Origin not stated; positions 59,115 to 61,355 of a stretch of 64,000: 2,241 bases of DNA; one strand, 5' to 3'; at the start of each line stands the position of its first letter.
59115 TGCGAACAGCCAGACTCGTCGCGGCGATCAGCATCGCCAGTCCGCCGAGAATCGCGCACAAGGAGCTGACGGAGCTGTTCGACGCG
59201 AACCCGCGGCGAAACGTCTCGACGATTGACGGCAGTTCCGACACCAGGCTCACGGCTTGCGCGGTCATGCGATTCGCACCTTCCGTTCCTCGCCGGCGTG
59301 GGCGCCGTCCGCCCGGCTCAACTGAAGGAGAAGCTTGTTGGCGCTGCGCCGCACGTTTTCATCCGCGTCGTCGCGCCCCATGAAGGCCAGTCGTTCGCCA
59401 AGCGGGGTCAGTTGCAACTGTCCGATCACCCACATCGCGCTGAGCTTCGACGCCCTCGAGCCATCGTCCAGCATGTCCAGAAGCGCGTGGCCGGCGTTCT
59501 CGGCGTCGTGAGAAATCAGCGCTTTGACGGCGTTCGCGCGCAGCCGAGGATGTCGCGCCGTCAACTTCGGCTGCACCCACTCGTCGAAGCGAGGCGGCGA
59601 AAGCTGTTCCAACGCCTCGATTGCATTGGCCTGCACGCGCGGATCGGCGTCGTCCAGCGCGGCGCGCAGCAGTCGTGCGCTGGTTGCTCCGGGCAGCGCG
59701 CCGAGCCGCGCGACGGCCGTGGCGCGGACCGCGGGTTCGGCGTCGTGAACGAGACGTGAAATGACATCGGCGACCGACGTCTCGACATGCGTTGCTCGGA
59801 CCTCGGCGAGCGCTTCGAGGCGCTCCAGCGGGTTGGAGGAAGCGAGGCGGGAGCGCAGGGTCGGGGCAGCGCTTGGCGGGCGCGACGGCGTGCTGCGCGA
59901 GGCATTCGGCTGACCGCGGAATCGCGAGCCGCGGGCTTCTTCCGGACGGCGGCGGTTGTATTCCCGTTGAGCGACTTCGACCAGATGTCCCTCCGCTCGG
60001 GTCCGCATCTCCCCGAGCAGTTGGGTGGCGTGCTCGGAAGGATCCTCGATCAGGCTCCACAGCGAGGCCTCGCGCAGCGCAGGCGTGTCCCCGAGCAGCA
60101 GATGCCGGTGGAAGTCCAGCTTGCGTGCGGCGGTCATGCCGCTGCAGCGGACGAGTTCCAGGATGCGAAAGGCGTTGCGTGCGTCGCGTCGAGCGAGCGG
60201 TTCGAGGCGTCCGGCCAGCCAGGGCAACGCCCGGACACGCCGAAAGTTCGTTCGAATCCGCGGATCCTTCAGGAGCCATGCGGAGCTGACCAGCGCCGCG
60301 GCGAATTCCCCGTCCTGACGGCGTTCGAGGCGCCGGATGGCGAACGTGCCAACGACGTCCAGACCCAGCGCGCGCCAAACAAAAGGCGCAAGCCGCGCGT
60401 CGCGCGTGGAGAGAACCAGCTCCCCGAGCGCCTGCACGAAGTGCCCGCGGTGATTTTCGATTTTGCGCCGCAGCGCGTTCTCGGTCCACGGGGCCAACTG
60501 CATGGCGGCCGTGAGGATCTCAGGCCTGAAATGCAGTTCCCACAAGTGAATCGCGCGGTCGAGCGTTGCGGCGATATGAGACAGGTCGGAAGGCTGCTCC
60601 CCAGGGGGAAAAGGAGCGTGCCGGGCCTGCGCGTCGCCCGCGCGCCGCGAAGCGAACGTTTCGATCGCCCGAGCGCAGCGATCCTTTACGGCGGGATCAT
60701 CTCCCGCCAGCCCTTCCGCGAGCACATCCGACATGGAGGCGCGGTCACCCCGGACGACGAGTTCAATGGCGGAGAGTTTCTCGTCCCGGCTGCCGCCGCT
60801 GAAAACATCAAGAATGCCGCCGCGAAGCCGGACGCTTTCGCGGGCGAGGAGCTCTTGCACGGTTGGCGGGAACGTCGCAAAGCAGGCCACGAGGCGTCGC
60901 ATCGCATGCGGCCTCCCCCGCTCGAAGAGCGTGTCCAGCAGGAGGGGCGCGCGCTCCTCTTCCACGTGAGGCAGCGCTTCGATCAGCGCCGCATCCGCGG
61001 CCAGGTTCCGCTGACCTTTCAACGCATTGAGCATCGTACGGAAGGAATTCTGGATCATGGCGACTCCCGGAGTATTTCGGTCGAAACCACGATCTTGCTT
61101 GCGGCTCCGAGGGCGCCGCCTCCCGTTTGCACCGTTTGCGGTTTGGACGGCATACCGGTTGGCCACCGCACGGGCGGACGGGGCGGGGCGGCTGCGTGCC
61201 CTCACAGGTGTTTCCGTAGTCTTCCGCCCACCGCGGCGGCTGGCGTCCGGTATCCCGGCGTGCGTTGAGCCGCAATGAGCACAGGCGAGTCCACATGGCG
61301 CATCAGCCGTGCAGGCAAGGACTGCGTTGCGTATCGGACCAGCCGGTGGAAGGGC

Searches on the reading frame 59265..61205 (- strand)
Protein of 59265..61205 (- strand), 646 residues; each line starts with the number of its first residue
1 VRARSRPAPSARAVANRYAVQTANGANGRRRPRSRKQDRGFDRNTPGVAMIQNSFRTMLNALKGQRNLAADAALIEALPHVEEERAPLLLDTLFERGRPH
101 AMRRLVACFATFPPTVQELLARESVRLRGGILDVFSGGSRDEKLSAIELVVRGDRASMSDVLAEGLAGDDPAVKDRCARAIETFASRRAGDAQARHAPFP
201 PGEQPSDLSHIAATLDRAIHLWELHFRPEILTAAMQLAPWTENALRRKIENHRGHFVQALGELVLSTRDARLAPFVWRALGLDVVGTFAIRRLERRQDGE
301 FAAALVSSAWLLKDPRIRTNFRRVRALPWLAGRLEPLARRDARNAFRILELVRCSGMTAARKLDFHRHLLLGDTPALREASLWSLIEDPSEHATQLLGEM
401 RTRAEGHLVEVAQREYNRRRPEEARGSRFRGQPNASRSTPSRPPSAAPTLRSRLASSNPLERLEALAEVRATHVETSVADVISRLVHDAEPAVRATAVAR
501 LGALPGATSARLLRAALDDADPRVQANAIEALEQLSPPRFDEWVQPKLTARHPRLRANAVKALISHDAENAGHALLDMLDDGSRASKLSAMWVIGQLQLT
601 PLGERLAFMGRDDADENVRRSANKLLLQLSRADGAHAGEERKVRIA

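Call 42: search_protein_families(library=pfam, proteins=[window:59265-61205:-], max_evalue=0.001)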
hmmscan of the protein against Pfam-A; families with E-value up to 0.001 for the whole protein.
window:59265-61205:- (646 aa): 2 families
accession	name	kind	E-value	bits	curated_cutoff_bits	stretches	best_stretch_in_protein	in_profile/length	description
PF13646.12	HEAT_2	-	6.5e-14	52.4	27.7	2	448-533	2-88/88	HEAT repeats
PF02985.28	HEAT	-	7.6e-07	29.2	23.5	0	513-536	5-28/31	HEAT repeat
